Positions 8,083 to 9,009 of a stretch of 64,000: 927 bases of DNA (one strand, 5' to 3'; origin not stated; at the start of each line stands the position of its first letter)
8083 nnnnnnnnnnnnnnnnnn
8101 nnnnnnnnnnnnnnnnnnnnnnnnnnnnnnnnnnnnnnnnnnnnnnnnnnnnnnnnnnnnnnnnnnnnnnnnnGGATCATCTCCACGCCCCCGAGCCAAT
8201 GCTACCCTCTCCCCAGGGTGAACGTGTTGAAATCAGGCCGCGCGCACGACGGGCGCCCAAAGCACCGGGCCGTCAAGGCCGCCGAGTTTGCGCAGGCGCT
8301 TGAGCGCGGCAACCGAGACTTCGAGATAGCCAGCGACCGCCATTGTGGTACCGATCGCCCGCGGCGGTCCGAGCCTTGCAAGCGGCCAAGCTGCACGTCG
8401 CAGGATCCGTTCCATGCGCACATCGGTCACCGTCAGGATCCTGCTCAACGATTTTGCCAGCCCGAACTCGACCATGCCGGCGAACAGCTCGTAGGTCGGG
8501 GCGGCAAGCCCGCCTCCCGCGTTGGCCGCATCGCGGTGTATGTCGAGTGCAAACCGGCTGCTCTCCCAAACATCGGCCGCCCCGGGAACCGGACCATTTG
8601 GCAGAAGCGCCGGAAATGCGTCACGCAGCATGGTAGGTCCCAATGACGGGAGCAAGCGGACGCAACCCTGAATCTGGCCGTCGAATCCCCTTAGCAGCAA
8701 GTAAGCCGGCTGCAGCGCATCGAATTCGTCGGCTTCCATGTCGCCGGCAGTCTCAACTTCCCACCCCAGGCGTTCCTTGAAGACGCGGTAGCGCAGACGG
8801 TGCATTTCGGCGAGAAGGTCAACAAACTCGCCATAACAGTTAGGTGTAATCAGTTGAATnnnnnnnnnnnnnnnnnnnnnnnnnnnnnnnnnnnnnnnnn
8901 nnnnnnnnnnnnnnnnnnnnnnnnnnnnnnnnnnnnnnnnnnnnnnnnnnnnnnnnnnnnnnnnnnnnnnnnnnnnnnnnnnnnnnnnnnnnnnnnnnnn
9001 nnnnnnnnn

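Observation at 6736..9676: Complete, compact TraR/TraI-FseA-QseM-QseC bistable switch outside a symbiosis island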

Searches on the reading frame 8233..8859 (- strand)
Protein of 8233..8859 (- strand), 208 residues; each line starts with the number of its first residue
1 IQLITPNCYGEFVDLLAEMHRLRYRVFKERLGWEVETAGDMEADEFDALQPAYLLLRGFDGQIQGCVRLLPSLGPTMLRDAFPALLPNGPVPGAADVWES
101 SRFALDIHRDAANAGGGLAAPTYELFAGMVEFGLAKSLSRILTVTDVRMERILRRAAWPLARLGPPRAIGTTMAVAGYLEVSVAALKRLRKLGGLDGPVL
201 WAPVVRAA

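Call 77: search_solved_structures(query=window:8233-8859:-, max_evalue=0.00001, show_alignments=1)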
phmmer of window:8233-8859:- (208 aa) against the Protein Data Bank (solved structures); distinct sequences matched with E-value up to 0.00001: 8.
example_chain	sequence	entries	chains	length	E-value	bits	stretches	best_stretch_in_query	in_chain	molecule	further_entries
1ro5_A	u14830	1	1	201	9.8e-34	120.6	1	14-183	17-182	Autoinducer synthesis protein lasI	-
3p2f_A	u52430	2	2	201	9.4e-27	97.8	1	15-188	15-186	AHL synthase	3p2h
6wns_A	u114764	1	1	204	7.8e-14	55.5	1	14-200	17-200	Acyl-homoserine-lactone synthase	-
6wn0_A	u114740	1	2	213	1.7e-13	54.5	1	12-188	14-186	4-coumaroyl-homoserine lactone synthase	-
1k4j_A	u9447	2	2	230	1.2e-12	51.6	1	17-161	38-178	acyl-homoserinelactone synthase EsaI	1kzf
5w8a_A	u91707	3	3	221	1.3e-09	41.8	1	12-186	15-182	Autoinducer synthase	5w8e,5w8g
5w8c_A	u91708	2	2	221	1.3e-09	41.8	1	12-186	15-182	Autoinducer synthase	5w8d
4rv1_A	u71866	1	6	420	1.5e-09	41.5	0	106-185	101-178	Engineered Protein OR497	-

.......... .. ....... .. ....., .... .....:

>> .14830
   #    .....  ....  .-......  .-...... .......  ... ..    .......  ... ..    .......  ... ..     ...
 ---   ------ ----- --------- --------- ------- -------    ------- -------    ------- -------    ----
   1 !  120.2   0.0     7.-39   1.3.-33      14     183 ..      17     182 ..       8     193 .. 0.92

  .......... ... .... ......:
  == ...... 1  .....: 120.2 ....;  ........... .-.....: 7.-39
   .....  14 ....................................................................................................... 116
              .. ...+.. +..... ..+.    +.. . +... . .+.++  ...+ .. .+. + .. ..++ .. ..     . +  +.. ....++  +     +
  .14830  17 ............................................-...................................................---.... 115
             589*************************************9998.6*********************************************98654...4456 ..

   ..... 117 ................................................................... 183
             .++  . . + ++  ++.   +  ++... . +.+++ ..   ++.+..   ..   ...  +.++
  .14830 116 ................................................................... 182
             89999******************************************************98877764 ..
